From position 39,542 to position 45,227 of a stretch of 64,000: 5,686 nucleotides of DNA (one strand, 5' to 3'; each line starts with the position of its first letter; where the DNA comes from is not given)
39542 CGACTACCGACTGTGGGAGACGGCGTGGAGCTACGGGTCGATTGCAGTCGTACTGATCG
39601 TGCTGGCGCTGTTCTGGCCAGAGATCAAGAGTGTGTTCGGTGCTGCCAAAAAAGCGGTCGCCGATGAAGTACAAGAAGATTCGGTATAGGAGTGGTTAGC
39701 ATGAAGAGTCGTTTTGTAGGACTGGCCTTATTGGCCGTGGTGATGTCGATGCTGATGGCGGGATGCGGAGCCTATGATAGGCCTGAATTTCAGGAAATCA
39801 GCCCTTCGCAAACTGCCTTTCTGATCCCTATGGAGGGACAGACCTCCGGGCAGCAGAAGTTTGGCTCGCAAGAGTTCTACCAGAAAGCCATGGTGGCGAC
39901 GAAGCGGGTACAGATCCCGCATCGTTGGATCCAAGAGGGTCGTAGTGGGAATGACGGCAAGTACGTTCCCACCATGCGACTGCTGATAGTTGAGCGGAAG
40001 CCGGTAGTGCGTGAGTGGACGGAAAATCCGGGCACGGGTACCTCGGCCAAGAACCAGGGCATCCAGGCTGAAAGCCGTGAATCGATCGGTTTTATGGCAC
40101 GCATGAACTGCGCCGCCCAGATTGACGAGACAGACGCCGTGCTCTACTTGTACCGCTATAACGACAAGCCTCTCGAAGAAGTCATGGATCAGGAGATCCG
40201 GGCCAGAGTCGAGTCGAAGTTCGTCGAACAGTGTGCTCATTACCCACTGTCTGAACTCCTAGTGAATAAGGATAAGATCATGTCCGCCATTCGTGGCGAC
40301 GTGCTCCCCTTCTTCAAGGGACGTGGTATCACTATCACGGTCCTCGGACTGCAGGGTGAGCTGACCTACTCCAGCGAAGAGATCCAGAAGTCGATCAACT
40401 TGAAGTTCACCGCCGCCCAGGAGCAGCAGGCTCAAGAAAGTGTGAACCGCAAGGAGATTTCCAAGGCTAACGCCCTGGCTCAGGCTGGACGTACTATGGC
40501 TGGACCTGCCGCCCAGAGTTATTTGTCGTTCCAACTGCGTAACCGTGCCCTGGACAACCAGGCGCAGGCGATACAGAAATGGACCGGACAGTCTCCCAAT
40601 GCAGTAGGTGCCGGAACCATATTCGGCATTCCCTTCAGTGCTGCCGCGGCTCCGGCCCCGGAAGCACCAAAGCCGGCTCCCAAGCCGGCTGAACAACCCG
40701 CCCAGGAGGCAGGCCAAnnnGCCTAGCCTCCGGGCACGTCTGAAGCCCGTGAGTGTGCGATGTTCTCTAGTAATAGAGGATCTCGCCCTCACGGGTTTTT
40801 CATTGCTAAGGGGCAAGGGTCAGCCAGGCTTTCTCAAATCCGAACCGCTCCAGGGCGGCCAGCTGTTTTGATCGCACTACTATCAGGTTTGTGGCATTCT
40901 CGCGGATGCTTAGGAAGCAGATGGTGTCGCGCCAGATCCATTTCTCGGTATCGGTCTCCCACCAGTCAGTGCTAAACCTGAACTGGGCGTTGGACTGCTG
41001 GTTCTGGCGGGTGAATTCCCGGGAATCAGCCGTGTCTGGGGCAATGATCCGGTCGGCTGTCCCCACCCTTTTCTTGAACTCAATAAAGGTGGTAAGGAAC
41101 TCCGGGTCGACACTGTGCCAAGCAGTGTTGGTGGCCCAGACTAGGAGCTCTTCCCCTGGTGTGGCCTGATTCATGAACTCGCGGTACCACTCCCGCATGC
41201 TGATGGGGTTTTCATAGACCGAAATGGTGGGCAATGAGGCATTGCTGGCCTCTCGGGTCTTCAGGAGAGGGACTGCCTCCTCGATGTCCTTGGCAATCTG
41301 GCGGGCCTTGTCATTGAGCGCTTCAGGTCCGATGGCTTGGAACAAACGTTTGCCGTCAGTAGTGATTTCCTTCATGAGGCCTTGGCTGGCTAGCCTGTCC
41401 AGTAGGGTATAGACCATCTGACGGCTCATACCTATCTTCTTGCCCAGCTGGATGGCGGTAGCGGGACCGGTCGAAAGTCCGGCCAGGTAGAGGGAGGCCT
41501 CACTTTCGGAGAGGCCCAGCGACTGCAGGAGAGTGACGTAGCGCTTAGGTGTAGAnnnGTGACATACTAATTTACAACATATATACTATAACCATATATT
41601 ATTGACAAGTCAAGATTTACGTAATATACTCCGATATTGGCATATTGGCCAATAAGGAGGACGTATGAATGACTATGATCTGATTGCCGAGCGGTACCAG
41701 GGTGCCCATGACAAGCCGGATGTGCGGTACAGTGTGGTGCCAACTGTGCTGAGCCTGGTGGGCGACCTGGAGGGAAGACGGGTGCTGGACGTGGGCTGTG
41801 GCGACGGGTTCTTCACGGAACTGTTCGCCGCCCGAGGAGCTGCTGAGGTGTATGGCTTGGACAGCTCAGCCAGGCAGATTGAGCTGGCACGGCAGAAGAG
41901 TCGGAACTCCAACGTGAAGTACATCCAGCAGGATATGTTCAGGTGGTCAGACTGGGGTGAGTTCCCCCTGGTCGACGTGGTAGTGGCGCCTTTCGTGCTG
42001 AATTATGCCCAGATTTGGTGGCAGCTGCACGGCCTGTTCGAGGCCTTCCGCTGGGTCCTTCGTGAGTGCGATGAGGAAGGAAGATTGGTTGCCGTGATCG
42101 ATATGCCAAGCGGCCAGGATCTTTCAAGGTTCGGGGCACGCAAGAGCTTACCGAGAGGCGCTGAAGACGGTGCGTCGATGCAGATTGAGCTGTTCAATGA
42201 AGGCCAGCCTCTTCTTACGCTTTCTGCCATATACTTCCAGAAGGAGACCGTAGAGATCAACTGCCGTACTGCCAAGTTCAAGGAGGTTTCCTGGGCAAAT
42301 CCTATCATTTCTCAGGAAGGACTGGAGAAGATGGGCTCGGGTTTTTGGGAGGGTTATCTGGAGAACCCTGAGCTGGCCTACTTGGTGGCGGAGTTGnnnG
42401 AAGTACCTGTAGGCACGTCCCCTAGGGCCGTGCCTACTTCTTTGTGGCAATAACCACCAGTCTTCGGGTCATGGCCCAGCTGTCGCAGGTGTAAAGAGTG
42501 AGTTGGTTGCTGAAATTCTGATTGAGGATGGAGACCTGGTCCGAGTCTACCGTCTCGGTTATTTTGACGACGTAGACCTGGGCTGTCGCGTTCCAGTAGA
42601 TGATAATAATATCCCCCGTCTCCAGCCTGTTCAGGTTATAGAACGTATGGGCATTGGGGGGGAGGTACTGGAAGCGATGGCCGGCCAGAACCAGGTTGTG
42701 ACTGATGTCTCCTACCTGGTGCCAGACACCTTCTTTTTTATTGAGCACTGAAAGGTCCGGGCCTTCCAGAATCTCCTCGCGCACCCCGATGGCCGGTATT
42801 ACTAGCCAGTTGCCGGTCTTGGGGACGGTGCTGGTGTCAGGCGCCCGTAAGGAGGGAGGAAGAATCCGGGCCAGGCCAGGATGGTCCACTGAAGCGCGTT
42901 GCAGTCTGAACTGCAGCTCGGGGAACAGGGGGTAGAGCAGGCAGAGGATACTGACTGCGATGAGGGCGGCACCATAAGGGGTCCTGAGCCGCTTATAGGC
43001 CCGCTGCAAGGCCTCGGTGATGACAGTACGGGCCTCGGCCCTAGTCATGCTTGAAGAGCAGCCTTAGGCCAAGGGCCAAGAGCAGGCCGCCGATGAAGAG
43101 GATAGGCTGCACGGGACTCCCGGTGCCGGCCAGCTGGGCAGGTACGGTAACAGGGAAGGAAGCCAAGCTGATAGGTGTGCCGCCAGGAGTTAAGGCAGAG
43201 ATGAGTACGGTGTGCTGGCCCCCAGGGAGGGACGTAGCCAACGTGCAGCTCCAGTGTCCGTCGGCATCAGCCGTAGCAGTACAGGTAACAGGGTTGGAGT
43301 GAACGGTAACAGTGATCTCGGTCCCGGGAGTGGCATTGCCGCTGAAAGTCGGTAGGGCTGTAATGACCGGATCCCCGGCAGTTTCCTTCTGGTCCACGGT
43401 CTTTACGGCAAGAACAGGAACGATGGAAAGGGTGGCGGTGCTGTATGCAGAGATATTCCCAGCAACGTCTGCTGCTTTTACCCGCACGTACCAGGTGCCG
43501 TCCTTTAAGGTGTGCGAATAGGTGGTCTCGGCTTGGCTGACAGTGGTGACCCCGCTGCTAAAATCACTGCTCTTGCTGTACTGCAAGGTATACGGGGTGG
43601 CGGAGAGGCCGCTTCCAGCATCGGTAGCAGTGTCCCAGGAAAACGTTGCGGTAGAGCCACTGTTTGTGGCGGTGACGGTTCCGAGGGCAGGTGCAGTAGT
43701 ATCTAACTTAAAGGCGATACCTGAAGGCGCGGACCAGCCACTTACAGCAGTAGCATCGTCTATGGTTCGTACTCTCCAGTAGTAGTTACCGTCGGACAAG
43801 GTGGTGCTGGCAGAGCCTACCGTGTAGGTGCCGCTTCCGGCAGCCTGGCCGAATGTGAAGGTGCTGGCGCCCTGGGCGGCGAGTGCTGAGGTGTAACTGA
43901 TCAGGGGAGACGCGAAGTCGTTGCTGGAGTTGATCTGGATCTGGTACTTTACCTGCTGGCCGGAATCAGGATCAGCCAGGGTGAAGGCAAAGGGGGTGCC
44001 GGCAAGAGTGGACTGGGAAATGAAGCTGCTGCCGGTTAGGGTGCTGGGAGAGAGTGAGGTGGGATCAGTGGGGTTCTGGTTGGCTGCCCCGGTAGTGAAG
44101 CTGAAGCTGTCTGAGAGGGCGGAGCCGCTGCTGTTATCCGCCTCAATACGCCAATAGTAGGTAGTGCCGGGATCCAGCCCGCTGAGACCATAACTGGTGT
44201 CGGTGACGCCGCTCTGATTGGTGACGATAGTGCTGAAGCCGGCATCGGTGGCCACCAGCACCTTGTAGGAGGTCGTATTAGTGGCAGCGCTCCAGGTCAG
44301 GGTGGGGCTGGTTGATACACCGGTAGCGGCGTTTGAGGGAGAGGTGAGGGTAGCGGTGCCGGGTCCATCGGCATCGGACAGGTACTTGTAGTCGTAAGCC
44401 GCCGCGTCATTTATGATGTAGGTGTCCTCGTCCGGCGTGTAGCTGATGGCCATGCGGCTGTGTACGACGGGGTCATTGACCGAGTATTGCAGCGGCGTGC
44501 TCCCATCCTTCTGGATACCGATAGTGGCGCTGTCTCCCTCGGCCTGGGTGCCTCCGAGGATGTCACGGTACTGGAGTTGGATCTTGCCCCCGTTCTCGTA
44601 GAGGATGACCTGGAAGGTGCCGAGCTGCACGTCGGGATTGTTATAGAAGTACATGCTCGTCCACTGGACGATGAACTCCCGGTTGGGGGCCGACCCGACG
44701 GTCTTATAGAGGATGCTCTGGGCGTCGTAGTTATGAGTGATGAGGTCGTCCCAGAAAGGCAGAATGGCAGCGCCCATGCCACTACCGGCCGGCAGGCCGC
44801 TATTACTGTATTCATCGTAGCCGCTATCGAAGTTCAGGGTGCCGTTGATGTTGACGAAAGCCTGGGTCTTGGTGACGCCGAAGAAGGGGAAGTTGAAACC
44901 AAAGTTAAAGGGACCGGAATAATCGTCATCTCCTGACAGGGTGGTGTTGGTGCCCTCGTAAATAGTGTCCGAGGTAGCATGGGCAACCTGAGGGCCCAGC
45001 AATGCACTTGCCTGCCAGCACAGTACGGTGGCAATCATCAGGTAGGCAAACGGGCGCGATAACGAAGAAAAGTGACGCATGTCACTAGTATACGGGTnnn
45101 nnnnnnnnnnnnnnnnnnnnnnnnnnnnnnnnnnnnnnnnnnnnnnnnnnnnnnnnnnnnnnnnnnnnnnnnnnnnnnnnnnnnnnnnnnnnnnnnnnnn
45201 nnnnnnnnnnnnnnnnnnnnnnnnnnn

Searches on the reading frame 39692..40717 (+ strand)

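Call 10: search_protein_families(library=pfam, proteins=[window:39692-40717:+], max_evalue=0.01)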
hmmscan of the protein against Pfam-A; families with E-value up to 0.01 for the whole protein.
window:39692-40717:+ (342 aa): 1 family
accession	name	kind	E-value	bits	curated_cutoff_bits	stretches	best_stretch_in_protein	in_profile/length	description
PF01145.31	Band_7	-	1.2e-08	35.6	23.6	1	122-255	48-175/176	SPFH domain / Band 7 family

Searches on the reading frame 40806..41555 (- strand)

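Call 10: search_protein_families(library=pfam, proteins=[window:40806-41555:-], max_evalue=0.01)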
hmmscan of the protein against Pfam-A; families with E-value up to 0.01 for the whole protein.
window:40806-41555:- (249 aa): 3 families
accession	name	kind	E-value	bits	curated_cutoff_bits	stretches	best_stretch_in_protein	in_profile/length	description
PF01978.25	TrmB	-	1.6e-11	44.4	25.6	1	10-78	1-68/68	Sugar-specific transcriptional regulator TrmB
PF01047.28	MarR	-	0.0031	17.8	24.6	1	29-61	15-47/59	MarR family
PF08100.18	Dimerisation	-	0.0031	17.7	25.6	1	28-73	37-82/93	O-methyltransferase dimerisation domain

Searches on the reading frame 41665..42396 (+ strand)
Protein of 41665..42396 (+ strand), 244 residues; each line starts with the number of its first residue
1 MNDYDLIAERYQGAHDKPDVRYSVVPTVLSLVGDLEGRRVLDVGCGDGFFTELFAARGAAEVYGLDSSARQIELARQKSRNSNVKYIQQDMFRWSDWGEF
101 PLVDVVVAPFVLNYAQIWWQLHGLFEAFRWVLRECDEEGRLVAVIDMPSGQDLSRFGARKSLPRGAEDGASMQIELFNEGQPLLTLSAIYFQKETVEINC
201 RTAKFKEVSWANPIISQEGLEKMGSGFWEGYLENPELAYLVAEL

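Call 10: search_protein_families(library=pfam, proteins=[window:41665-42396:+], max_evalue=0.01)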
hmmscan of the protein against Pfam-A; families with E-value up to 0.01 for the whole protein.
window:41665-42396:+ (244 aa): 13 families
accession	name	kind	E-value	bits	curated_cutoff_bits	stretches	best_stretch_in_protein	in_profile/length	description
PF13649.12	Methyltransf_25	-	2.4e-14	54.2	27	1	40-133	1-94/97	Methyltransferase domain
PF08241.18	Methyltransf_11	-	9.2e-12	45.9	21.2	1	41-124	1-79/95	Methyltransferase domain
PF13847.12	Methyltransf_31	-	2.5e-11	43.9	27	1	36-114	3-86/145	Methyltransferase domain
PF13489.12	Methyltransf_23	-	3.8e-09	36.9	27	1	32-116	17-95/164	Methyltransferase domain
PF08242.18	Methyltransf_12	-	1.5e-08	35.7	30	1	41-119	1-79/98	Methyltransferase domain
PF01728.25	FtsJ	-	7.9e-07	29.6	24.1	1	36-108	21-97/181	FtsJ-like methyltransferase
PF05175.20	MTS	-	7.8e-06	26.1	23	1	36-98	31-97/170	Methyltransferase small domain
PF08003.17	Methyltransf_9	-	2.8e-05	23.7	23.8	1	28-69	107-148/315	Protein of unknown function (DUF1698)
PF02353.26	CMAS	-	4.3e-05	23.4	27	1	36-106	62-131/273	Mycolic acid cyclopropane synthetase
PF05401.17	NodS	-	0.00011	22.5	24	1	34-133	41-137/201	Nodulation protein S (NodS)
PF07021.18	MetW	-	0.00016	21.8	21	1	36-90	13-67/193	Methionine biosynthesis protein MetW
PF06325.19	PrmA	-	0.00054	20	22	1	35-108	160-232/296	Ribosomal protein L11 methyltransferase (PrmA)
PF13679.12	Methyltransf_32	-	0.0052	17.2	27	0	36-84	25-78/143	Methyltransferase domain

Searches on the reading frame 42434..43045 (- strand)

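Call 10: search_protein_families(library=pfam, proteins=[window:42434-43045:-], max_evalue=0.01)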
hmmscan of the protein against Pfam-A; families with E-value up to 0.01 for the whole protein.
window:42434-43045:- (203 aa): 1 family
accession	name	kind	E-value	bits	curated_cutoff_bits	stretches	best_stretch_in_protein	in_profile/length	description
PF04203.18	Sortase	-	2.4e-19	69.7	26.6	1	81-202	1-124/125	Sortase domain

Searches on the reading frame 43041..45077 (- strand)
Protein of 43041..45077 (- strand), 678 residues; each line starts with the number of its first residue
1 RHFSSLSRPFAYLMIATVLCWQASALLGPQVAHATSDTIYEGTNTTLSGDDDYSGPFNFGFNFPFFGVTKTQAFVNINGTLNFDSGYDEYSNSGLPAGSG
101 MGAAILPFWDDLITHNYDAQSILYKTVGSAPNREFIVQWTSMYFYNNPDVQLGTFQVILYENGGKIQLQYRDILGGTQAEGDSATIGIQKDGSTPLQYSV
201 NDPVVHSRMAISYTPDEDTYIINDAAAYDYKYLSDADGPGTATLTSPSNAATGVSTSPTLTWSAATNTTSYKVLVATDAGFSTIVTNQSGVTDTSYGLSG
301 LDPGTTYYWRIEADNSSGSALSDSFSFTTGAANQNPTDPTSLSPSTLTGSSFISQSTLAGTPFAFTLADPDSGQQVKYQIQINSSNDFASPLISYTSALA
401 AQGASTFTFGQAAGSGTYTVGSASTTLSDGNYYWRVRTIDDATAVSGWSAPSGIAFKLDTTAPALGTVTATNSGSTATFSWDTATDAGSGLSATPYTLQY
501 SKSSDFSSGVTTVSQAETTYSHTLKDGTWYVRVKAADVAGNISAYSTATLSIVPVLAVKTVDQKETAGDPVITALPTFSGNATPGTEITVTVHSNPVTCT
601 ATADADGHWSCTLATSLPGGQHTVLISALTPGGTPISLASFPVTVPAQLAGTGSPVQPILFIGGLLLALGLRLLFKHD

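Call 10: search_protein_families(library=pfam, proteins=[window:43041-45077:-], max_evalue=0.01)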
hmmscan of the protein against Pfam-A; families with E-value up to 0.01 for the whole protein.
window:43041-45077:- (678 aa): 9 families
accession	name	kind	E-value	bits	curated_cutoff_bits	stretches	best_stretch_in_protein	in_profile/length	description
PF19077.6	Big_13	-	1.6e-13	51.5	27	2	575-637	28-92/102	Bacterial Ig-like domain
PF25788.1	Ig_Rha78A_N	-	1.1e-12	48.5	27.4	2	256-331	18-103/105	Rha78A-like, N-terminal immunoglobulin domain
PF16656.11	Pur_ac_phosph_N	-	3.2e-09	37.7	30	1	251-329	8-93/93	Purple acid Phosphatase, N-terminal domain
PF00041.27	fn3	-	8.7e-09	35.9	25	1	254-319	12-74/84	Fibronectin type III domain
PF06119.19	NIDO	-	8.1e-07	29.7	25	0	72-124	2-50/186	Nidogen-like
PF25059.1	FN3_DSCAM-DSCAML_C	-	7.3e-05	23.5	39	0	288-331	39-81/89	DSCAM/DSCAML C-terminal Fn3-like domain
PF17936.7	Big_6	-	0.00012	22.6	27.6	1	578-623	17-62/83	Bacterial Ig domain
PF16655.11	PhoD_N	-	0.0019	19.2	30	0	261-316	15-81/90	PhoD-like phosphatase, N-terminal domain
PF24893.1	DUF7743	-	0.0052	16.9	27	0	458-549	2-94/120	Domain of unknown function (DUF7743)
